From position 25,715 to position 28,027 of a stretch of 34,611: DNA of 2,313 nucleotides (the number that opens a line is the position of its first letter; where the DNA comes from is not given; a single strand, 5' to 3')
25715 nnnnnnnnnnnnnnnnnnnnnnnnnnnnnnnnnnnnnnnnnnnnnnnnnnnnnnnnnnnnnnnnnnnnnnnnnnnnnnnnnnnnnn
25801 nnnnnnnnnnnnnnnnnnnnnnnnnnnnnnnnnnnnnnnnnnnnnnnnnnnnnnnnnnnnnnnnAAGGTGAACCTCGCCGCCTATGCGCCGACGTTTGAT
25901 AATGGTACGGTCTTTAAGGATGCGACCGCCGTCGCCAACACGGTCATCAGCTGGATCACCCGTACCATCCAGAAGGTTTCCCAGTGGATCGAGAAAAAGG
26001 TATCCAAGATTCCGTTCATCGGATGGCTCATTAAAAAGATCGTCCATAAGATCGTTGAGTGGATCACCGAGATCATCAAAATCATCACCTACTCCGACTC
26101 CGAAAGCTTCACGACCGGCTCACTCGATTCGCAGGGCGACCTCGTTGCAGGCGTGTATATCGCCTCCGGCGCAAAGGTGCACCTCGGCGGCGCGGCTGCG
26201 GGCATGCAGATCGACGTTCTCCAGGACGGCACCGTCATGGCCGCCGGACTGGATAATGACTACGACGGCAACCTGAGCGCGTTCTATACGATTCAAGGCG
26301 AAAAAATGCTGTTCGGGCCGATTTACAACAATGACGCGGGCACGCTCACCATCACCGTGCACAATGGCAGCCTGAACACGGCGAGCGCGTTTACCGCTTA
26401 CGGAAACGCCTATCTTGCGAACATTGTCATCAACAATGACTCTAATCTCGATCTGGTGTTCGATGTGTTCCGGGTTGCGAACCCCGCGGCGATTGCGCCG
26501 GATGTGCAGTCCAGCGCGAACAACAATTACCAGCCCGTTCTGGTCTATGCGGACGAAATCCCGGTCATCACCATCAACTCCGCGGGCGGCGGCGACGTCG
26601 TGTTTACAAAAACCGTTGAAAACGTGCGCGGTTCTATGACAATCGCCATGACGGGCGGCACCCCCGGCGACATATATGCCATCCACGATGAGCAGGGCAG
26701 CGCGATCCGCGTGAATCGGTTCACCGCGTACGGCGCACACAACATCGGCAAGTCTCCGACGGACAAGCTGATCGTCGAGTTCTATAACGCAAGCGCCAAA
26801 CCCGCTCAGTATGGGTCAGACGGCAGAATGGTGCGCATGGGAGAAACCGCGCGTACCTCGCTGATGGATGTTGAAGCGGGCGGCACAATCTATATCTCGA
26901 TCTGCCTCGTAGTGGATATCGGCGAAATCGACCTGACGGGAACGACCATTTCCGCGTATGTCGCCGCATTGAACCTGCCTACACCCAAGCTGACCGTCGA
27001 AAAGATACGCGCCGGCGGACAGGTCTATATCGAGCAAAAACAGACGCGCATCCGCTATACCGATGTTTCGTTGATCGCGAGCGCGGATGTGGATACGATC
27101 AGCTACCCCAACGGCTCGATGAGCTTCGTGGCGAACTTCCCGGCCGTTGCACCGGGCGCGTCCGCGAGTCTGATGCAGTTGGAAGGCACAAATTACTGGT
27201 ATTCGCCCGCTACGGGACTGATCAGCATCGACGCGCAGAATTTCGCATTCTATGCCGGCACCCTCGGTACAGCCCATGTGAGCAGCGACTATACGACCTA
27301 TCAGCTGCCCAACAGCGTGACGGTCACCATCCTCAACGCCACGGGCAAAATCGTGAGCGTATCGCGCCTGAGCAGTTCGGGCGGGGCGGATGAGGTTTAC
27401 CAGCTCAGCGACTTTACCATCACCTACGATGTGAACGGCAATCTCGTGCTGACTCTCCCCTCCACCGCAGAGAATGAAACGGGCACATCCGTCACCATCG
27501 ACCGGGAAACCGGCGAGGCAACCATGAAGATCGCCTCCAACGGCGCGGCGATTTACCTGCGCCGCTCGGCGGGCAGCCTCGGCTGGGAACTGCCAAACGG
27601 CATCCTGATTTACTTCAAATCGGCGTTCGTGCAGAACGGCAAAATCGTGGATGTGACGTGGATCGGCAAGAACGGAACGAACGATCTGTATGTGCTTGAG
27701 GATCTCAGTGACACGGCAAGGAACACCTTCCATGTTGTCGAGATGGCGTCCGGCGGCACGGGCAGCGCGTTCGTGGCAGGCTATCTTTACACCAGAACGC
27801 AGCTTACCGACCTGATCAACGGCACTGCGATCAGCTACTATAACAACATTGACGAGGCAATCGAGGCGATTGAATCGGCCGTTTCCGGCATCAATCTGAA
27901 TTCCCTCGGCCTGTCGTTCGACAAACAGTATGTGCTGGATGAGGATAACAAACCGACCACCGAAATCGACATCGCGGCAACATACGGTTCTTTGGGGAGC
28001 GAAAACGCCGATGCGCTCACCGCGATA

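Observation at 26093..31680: A non-repetitive segment of about 1,860 aa with no recognisable motifs, which may be the functional part of the fibre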

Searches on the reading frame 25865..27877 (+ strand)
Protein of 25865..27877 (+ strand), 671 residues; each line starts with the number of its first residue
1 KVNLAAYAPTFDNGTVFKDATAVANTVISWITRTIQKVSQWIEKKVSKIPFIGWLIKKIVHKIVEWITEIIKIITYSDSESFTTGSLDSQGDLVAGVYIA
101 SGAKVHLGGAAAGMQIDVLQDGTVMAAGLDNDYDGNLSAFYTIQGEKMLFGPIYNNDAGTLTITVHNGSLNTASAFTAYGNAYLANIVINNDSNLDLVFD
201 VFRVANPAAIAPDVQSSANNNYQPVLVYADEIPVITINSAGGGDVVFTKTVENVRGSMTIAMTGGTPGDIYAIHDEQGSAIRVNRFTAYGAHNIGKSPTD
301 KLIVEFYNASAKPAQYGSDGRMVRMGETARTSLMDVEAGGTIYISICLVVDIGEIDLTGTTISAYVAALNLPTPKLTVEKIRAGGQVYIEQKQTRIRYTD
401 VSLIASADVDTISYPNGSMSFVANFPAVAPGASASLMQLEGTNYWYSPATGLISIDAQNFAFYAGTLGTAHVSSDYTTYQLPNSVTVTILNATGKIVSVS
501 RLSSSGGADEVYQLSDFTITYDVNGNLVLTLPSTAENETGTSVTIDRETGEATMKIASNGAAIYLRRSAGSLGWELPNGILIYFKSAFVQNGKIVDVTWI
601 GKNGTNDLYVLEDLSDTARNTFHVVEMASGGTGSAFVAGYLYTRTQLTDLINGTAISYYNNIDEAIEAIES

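Call 74: search_protein_families(library=phrogs, proteins=[window:25865-27877:+], max_evalue=0.1)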
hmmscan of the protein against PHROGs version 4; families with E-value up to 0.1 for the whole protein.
window:25865-27877:+ (671 aa): 0 families
